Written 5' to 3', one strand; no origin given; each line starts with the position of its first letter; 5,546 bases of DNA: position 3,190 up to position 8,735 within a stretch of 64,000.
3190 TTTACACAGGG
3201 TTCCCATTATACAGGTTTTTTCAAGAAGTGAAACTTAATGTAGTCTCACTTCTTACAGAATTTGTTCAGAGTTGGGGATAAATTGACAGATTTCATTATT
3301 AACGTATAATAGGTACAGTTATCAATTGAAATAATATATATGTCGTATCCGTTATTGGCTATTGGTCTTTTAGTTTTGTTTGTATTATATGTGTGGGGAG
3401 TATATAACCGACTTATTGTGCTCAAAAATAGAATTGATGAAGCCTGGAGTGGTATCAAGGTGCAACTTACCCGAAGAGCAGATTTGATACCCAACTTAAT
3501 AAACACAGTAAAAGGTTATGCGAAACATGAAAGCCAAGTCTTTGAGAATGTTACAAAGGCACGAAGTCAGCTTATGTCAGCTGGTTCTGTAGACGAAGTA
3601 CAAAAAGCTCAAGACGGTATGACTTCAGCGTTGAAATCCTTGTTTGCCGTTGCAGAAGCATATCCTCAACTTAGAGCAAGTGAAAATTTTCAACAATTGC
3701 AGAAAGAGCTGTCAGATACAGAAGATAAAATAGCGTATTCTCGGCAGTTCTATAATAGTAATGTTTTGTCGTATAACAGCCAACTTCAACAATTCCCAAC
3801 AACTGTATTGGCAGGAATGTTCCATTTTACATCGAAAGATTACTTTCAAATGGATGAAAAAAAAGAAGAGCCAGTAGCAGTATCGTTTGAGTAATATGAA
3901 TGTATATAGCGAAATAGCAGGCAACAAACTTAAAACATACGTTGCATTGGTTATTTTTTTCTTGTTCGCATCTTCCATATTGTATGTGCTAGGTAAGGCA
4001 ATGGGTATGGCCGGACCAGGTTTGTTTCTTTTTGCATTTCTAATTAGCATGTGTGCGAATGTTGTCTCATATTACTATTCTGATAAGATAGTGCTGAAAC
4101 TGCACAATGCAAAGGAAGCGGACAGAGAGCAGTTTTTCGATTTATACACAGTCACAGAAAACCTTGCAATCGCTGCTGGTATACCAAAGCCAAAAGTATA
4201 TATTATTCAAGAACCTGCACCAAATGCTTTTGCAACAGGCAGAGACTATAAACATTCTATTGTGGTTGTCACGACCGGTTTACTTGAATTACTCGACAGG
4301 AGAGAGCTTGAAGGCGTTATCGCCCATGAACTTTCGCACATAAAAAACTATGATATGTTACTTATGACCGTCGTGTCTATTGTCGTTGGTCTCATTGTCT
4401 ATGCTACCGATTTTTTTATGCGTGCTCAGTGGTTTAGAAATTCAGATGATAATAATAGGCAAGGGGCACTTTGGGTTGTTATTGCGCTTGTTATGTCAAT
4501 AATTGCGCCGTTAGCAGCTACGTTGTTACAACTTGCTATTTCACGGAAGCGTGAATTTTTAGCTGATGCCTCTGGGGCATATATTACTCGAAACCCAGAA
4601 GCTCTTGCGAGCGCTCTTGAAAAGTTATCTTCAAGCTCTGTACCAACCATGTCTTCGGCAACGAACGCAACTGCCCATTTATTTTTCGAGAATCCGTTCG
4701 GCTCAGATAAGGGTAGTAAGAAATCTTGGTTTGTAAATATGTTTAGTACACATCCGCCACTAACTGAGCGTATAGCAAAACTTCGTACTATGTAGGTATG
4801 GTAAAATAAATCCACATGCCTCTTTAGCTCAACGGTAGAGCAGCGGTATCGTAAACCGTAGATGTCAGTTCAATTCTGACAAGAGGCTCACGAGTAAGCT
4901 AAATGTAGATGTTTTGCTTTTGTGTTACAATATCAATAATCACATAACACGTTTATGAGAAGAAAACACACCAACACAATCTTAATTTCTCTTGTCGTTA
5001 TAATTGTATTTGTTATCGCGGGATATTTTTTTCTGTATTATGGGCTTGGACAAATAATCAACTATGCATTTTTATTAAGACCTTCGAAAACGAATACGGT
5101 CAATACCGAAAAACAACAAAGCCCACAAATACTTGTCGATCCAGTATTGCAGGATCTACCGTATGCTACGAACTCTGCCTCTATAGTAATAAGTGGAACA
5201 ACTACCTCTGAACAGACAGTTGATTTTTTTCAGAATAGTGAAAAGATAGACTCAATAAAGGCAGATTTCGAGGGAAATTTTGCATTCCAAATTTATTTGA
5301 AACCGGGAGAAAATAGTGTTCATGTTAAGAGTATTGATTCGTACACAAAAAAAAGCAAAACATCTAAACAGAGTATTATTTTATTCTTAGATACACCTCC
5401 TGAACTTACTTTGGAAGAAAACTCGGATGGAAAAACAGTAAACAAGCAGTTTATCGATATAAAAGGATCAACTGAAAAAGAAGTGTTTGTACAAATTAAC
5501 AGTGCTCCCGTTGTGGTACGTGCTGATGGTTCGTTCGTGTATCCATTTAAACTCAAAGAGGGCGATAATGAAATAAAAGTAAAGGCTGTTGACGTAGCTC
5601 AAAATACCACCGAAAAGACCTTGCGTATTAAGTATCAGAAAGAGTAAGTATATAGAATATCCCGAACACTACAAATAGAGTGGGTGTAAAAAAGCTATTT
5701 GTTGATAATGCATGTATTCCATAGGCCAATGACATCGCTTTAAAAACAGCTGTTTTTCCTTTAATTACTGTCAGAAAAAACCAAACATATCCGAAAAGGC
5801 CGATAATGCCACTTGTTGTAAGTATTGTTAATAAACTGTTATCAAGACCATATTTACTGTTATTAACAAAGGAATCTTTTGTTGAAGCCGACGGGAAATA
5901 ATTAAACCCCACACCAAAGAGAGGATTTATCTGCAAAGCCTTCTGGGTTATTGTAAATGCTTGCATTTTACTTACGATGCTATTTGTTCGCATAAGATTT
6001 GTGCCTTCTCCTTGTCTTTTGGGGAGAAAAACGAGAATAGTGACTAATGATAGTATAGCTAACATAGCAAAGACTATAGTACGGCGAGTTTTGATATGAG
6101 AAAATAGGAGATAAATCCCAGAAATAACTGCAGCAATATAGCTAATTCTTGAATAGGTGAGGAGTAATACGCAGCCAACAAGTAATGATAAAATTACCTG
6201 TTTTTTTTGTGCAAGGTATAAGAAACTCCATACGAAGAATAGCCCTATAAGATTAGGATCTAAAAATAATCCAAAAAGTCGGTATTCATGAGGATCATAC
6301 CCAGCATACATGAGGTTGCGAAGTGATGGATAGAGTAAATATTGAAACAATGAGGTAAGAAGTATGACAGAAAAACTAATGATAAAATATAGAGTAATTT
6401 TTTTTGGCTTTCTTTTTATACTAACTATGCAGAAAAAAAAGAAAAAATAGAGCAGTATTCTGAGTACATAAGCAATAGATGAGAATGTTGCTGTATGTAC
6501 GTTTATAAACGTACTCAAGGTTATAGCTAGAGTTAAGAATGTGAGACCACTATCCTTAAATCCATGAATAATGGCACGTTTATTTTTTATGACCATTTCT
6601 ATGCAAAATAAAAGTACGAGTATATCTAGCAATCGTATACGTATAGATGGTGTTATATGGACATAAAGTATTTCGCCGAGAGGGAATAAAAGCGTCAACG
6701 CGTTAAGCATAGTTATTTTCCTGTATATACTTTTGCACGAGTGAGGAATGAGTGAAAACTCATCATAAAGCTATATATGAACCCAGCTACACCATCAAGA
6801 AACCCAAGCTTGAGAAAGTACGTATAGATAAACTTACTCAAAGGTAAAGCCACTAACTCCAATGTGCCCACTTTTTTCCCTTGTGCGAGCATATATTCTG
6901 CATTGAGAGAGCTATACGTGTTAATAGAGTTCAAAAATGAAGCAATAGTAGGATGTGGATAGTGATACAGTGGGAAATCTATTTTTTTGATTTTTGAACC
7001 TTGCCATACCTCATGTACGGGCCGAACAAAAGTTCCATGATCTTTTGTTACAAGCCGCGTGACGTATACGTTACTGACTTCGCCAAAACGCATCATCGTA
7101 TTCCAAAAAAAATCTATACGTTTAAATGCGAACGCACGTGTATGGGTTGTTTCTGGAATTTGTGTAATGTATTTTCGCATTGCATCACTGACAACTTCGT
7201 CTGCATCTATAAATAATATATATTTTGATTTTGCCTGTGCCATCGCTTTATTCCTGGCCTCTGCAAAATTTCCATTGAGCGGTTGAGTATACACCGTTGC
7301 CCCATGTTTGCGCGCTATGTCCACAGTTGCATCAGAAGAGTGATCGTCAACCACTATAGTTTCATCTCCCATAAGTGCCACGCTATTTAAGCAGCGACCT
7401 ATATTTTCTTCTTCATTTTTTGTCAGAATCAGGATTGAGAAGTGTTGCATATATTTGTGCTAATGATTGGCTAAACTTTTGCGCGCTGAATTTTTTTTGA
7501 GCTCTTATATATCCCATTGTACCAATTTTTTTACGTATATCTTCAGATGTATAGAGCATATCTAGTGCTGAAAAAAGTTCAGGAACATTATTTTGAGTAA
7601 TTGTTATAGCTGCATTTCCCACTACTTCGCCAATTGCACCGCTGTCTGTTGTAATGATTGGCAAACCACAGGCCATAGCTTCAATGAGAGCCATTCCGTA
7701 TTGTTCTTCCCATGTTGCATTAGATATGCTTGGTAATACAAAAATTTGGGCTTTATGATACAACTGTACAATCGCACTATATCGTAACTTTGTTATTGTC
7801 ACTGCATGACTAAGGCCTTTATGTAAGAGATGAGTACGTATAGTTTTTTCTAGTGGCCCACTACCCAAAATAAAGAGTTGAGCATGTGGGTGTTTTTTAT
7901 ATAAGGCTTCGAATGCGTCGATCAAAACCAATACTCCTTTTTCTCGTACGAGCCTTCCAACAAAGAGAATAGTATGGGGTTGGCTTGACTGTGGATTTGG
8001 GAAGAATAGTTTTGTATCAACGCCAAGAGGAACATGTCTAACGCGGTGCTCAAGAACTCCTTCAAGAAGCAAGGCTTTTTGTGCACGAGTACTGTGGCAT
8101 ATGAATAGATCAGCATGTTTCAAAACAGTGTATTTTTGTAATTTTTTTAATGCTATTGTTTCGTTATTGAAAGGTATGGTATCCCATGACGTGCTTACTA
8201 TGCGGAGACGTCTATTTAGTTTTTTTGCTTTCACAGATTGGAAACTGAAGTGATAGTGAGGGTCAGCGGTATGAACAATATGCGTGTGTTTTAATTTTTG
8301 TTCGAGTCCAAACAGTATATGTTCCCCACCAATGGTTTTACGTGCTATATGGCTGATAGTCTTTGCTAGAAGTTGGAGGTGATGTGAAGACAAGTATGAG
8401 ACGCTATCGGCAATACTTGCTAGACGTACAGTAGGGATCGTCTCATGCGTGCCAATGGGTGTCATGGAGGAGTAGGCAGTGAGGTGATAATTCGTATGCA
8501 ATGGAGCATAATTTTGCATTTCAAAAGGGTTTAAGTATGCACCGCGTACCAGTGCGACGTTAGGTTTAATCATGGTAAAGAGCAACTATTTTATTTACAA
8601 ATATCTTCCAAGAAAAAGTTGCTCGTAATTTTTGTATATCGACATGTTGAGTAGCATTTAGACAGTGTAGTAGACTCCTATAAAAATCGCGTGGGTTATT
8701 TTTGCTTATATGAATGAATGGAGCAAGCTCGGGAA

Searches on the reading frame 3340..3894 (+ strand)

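Call 13: search_protein_families(library=pfam, proteins=[window:3340-3894:+], max_evalue=0.001)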
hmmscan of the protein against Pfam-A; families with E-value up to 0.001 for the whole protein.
window:3340-3894:+ (184 aa): 1 family
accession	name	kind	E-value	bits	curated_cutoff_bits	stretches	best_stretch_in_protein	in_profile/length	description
PF04011.17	LemA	-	3.4e-61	205.9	26.2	1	35-183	1-149/149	LemA family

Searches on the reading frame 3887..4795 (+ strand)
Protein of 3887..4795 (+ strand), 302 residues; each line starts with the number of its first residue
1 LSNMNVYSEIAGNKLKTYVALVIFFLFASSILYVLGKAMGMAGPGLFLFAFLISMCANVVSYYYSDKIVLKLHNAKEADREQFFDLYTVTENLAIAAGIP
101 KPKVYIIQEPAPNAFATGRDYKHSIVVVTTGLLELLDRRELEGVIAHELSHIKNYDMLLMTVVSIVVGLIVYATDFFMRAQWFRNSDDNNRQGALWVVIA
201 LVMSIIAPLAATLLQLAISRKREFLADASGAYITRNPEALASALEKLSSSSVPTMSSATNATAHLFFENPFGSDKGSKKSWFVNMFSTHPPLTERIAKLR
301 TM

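Call 13: search_protein_families(library=pfam, proteins=[window:3887-4795:+], max_evalue=0.001)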
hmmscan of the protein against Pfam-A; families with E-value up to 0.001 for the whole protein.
window:3887-4795:+ (302 aa): 2 families
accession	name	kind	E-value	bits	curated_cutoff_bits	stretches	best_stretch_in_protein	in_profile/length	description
PF01435.24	Peptidase_M48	-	1.6e-38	132.9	20.3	1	85-301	6-184/186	Peptidase family M48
PF05569.17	Peptidase_M56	-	0.00042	20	31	1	123-171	175-222/296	BlaR1 peptidase M56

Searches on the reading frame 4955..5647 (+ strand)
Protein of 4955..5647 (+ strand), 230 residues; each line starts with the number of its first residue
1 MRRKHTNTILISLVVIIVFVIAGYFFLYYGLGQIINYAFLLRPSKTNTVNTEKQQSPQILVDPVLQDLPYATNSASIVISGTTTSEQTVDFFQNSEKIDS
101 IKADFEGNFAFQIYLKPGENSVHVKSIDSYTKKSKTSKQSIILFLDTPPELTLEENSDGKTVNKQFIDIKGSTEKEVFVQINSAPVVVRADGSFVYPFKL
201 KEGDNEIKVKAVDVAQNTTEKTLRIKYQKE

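Call 13: search_protein_families(library=pfam, proteins=[window:4955-5647:+], max_evalue=0.001)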
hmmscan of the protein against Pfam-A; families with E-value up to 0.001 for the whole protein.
window:4955-5647:+ (230 aa): 3 families
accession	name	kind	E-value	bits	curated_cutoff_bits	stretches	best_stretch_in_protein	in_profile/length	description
PF09136.16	Glucodextran_B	-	1.4e-21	76.6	27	2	149-227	1-81/83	Glucodextranase, domain B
PF19077.6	Big_13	-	2.2e-05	25.3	27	0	175-224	41-97/102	Bacterial Ig-like domain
PF12733.13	Cadherin-like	-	3.9e-05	24.4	24.2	0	167-226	29-85/89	Cadherin-like beta sandwich domain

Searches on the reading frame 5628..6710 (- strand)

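Call 13: search_protein_families(library=pfam, proteins=[window:5628-6710:-], max_evalue=0.001)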
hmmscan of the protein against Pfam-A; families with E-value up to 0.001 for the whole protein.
window:5628-6710:- (360 aa): 1 family
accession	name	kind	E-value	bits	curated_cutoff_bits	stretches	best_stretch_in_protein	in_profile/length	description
PF04932.20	Wzy_C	-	3.6e-15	56.5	31.7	1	174-309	2-149/149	O-Antigen ligase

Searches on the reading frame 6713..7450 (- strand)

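Call 13: search_protein_families(library=pfam, proteins=[window:6713-7450:-], max_evalue=0.001)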
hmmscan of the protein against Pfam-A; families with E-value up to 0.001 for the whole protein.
window:6713-7450:- (245 aa): 4 families
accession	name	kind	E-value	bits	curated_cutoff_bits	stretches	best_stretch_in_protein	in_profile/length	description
PF00535.33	Glycos_transf_2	-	4.6e-23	82.4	23.3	1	5-90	1-94/168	Glycosyl transferase family 2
PF13641.12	Glyco_tranf_2_3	-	5.7e-06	27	27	1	4-98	3-110/230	Glycosyltransferase like family 2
PF13704.12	Glyco_tranf_2_4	-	1.6e-05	25.7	27.5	1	11-87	1-84/98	Glycosyl transferase family 2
PF10111.15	Glyco_tranf_2_2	-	7.4e-05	22.8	27.3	1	29-93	30-101/276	Glycosyltransferase like family 2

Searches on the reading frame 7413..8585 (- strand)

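Call 13: search_protein_families(library=pfam, proteins=[window:7413-8585:-], max_evalue=0.001)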
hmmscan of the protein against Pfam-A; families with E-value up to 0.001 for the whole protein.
window:7413-8585:- (390 aa): 5 families
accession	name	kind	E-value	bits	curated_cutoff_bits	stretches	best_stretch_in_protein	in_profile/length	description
PF00534.26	Glycos_transf_1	-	5.2e-35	120.9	26.4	1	192-358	4-169/172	Glycosyl transferases group 1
PF13692.12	Glyco_trans_1_4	-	7.1e-31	107.8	27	1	204-346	2-141/142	Glycosyl transferases group 1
PF20706.3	GT4-conflict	-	1.1e-09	38.2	26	1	181-325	173-323/385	Family 4 Glycosyltransferase in conflict systems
PF13439.12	Glyco_transf_4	-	7.1e-07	29.8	28.5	1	97-192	67-169/170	Glycosyltransferase Family 4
PF13524.12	Glyco_trans_1_2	-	2e-06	28.3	25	1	225-372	6-139/144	Glycosyl transferase-like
